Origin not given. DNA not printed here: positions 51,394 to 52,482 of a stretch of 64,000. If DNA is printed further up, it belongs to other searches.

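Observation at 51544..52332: Xanthorhodopsin-clade proton-pump rhodopsin with an antenna-compatible Trp-Gly, and no retinal or carotenoid gene nearby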

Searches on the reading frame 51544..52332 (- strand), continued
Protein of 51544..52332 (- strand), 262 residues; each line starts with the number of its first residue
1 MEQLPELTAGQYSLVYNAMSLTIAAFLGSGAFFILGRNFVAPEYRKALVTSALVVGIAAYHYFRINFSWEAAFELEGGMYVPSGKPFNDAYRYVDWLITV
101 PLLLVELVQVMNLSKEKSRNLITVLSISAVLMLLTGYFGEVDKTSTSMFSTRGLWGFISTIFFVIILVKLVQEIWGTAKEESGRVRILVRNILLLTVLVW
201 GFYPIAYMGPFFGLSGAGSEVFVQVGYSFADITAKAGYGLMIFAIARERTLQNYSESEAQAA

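Call 17: find_encoding_contigs(protein=P0001, flank=10000, max_places=4)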
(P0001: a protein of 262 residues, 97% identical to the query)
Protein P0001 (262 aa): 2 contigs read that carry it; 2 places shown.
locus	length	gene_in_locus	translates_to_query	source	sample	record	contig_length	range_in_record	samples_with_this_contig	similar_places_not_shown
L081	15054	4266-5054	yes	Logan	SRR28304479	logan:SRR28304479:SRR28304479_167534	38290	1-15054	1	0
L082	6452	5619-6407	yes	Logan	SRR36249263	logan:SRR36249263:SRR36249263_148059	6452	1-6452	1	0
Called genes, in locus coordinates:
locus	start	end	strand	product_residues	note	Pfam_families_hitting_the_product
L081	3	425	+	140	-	?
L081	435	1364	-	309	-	PF00582:Usp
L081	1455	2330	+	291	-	PF01048:PNP_UDP_1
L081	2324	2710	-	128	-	PF12867:DinB_2 (weak), PF07606:DUF1569 (weak)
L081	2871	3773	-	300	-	-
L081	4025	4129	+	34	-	-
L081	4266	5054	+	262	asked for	PF01036:Bac_rhodopsin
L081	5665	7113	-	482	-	PF00361:Proton_antipo_M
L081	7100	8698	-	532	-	PF00662:Proton_antipo_N (weak), PF00361:Proton_antipo_M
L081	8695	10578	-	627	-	PF00662:Proton_antipo_N, PF00361:Proton_antipo_M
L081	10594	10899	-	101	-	PF00420:Oxidored_q2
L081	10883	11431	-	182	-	PF00499:Oxidored_q3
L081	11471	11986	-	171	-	PF13183:Fer4_8 (faint), PF13534:Fer4_17 (faint), PF14697:Fer4_21 (faint), PF12797:Fer4_2 (faint), PF13237:Fer4_10 (weak), PF12838:Fer4_7, PF13187:Fer4_9 (weak), PF00037:Fer4, +3 more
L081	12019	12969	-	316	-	PF00146:NADHdh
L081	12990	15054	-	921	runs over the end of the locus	PF00111:Fer2, PF13510:Fer2_4, PF10588:NADH-G_4Fe-4S_3, PF22117:Fer4_Nqo3, PF04879:Molybdop_Fe4S4, PF00384:Molybdopterin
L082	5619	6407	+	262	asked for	PF01036:Bac_rhodopsin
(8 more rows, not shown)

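Call 22: search_protein_families(library=ncbifam, proteins=[window:51544-52332:-], max_evalue=1)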
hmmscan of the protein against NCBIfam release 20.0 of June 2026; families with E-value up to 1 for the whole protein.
window:51544-52332:- (262 aa): 2 families
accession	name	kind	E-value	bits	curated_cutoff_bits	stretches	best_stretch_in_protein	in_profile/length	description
NF006752.0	PRK09272.1-5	equivalog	0.11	12.8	162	1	119-170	28-81/110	hypothetical protein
TIGR03753.1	blh_monoox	subfamily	0.57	9.7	95.25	1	115-214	84-185/260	beta-carotene 15,15'-dioxygenase, Brp/Blh family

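Call 30: search_protein_families(library=pfam, proteins=[L003:1581-2795:+, L003:2792-3742:+, L003:3739-5037:+, L003:5022-6488:+, L017:8901-9866:-, L017:10862-11803:+, L017:11834-12682:-, L002:11199-12500:+, L002:12508-13368:-, L001:308-1126:-], max_evalue=0.001)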
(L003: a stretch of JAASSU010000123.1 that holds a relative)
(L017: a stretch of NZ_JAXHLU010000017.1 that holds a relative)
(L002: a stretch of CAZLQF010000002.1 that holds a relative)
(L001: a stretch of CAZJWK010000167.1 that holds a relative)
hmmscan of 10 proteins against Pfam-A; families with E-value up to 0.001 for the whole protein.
L003:1581-2795:+ (404 aa): 1 family
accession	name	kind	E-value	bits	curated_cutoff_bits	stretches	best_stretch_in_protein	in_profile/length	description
PF05834.18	Lycopene_cycl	-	9e-40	137.3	23.4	1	25-393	1-377/380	Lycopene cyclase protein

L003:2792-3742:+ (316 aa): 1 family
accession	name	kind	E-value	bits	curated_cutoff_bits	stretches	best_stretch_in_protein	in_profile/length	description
PF15461.11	BCD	-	1.9e-50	172.4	28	1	46-312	3-267/267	Beta-carotene 15,15'-dioxygenase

L003:3739-5037:+ (432 aa): 2 families
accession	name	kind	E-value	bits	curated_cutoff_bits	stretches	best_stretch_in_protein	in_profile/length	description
PF03441.19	FAD_binding_7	-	1.8e-38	132.4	27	1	286-430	3-150/203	FAD binding domain of DNA photolyase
PF00875.24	DNA_photolyase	-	1.5e-35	123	26.6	1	8-166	1-157/164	DNA photolyase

L003:5022-6488:+ (488 aa): 2 families
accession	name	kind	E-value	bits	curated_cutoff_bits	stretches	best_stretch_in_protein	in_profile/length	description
PF03441.19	FAD_binding_7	-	3.6e-67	226.2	27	1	267-462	2-201/203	FAD binding domain of DNA photolyase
PF00875.24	DNA_photolyase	-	3.6e-22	79.5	26.6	1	7-134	2-128/164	DNA photolyase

L017:8901-9866:- (321 aa): 0 families

L017:10862-11803:+ (313 aa): 1 family
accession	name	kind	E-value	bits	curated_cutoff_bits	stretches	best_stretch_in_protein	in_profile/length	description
PF15461.11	BCD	-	5e-55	187.4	28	1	41-305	2-266/267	Beta-carotene 15,15'-dioxygenase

L017:11834-12682:- (282 aa): 1 family
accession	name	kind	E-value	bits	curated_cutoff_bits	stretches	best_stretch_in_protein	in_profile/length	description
PF01261.30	AP_endonuc_2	-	6.7e-67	226.2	31.1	1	19-277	2-248/249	Xylose isomerase-like TIM barrel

L002:11199-12500:+ (433 aa): 2 families
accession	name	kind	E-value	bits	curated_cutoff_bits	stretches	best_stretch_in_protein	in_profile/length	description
PF00208.27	ELFV_dehydrog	-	5.1e-33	115.2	23.4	1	209-432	9-233/241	Glutamate/Leucine/Phenylalanine/Valine dehydrogenase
PF02812.23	ELFV_dehydrog_N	-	1.3e-11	44.7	25.3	1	51-139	21-108/129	Glu/Leu/Phe/Val dehydrogenase, dimerisation domain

L002:12508-13368:- (286 aa): 2 families
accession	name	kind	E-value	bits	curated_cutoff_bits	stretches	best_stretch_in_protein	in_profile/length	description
PF00950.22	ABC-3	-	2.5e-53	181.7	20.1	1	5-274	7-257/258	ABC 3 transport family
PF01032.23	FecCD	-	5.3e-08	32.7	26.5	1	42-273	85-309/311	FecCD transport family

L001:308-1126:- (272 aa): 2 families
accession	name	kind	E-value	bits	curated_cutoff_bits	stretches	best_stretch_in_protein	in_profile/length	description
PF13564.11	DoxX_2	-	8e-06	26.4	26.3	1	11-83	5-81/103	DoxX-like family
PF07291.16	MauE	-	0.00072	20.3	27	1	3-77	3-81/128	Methylamine utilisation protein MauE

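Call 36: search_solved_structures(query=window:51547-52332:-, max_evalue=1e-40, show_alignments=5)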
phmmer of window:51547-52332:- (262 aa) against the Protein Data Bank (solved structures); distinct sequences matched with E-value up to 1e-40: 6.
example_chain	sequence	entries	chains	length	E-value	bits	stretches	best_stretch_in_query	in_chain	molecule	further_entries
3ddl_A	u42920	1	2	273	1.9e-77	263.3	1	2-251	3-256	Xanthorhodopsin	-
7ytb_A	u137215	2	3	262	4.2e-73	249.1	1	6-249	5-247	Kin4B8 | Xanthorhodopsin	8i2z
9wfa_A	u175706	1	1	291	4.1e-69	236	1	6-256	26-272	psXR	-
6nwd_A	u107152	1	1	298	1.1e-67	231.3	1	6-262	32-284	Gll0198 protein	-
5azd_A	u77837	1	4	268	2e-66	227.2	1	1-262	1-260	Bacteriorhodopsin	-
9hfk_A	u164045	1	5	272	2.7e-44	154.7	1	7-255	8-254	Bacteriorhodopsin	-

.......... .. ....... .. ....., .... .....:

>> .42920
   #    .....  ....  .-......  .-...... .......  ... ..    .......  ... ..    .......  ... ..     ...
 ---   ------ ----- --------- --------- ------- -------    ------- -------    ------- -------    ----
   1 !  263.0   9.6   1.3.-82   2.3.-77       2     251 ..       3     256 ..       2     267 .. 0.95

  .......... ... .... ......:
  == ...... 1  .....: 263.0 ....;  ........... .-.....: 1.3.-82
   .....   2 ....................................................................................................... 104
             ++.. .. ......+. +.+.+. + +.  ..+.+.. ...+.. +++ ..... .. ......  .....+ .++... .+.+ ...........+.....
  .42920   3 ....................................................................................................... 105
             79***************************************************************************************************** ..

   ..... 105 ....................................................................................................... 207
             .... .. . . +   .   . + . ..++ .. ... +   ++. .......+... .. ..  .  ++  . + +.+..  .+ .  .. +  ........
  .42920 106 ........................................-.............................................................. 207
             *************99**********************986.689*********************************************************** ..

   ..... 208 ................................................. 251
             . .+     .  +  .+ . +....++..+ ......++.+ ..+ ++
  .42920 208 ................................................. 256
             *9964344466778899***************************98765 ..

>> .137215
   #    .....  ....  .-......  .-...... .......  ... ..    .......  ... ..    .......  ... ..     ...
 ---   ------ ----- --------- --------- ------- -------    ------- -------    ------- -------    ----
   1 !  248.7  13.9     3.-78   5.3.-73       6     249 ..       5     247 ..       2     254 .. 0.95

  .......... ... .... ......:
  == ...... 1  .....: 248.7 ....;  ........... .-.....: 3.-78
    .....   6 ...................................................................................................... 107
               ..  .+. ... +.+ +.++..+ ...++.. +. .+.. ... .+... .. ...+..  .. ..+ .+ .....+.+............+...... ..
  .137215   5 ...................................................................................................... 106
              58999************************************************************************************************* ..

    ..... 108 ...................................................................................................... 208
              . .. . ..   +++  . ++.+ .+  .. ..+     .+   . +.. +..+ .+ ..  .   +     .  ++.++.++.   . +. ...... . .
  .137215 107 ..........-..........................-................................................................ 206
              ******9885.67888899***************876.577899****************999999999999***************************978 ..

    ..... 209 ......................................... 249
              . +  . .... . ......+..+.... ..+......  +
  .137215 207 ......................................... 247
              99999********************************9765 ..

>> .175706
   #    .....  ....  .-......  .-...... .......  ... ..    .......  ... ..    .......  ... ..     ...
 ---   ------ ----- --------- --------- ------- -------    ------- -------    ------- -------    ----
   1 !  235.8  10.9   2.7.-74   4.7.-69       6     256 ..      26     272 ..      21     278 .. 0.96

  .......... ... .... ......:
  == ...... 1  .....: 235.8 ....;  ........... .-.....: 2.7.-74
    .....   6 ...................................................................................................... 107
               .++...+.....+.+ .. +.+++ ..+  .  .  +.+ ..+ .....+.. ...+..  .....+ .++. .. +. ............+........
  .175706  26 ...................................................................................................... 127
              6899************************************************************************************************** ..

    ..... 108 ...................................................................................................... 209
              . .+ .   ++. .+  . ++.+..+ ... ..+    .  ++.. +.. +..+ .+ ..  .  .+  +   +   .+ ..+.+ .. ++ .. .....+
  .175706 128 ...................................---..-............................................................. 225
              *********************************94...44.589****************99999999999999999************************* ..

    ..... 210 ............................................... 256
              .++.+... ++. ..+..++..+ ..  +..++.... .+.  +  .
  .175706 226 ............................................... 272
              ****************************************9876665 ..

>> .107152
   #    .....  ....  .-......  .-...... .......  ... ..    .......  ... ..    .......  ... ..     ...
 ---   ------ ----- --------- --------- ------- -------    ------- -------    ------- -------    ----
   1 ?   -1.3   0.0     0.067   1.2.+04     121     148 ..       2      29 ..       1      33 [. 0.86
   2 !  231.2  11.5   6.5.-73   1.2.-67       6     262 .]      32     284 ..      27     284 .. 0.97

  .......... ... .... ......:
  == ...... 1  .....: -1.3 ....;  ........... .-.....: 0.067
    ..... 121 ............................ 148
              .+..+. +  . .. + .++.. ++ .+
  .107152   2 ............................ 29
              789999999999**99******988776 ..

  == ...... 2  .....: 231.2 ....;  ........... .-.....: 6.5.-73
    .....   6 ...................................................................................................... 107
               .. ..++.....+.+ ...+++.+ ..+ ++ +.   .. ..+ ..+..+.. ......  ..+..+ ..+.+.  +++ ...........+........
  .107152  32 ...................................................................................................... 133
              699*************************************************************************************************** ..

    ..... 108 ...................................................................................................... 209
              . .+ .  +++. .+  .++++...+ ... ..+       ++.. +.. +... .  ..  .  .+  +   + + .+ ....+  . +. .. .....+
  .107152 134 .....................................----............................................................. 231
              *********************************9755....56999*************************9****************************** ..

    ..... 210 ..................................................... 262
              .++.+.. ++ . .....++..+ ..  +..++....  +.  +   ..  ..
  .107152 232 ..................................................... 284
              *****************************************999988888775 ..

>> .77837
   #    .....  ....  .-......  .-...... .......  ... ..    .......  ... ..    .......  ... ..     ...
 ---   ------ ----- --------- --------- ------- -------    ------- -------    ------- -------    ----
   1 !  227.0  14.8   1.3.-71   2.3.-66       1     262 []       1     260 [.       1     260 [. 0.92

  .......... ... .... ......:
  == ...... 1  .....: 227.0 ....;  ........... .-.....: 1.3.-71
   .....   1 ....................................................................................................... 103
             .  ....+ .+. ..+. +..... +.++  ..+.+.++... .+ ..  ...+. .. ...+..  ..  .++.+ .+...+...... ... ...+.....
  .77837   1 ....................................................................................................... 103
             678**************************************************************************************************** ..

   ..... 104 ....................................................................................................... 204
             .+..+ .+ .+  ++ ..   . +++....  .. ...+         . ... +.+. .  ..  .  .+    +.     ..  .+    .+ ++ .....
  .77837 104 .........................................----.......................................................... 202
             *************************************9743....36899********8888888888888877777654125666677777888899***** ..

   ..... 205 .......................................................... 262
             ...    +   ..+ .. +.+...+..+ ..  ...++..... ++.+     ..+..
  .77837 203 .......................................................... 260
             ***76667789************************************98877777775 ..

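Call 37: list_cluster_members(proteins=[P0005, P0007, P0004, P0012, P0123])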
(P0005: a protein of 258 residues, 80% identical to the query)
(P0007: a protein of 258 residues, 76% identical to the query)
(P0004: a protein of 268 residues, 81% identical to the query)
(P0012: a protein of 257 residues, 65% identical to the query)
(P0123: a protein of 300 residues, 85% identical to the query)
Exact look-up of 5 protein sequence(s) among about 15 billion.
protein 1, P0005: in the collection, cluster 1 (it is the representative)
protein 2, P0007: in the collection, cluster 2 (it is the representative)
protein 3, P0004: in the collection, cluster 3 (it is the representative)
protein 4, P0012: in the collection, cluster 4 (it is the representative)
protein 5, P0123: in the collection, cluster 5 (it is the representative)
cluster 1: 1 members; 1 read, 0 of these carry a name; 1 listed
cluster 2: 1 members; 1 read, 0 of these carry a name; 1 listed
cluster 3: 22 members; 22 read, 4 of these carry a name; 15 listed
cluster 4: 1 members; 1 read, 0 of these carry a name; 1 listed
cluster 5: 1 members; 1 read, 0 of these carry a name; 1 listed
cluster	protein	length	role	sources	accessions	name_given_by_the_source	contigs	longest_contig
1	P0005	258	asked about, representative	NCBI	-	-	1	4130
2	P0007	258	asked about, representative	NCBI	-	-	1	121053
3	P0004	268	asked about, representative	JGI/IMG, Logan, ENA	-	bacteriorhodopsin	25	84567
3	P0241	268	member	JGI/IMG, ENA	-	bacteriorhodopsin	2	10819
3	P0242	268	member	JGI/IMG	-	bacteriorhodopsin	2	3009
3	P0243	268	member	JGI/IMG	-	bacteriorhodopsin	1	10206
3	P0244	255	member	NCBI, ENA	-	-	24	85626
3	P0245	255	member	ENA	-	-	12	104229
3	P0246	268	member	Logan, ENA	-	-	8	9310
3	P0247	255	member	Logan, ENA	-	-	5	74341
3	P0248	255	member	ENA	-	-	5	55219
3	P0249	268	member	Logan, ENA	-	-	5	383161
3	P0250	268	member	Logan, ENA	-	-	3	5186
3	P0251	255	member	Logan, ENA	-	-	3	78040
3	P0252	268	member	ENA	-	-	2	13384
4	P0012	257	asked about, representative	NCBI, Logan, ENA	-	-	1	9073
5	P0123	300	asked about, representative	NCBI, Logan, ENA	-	-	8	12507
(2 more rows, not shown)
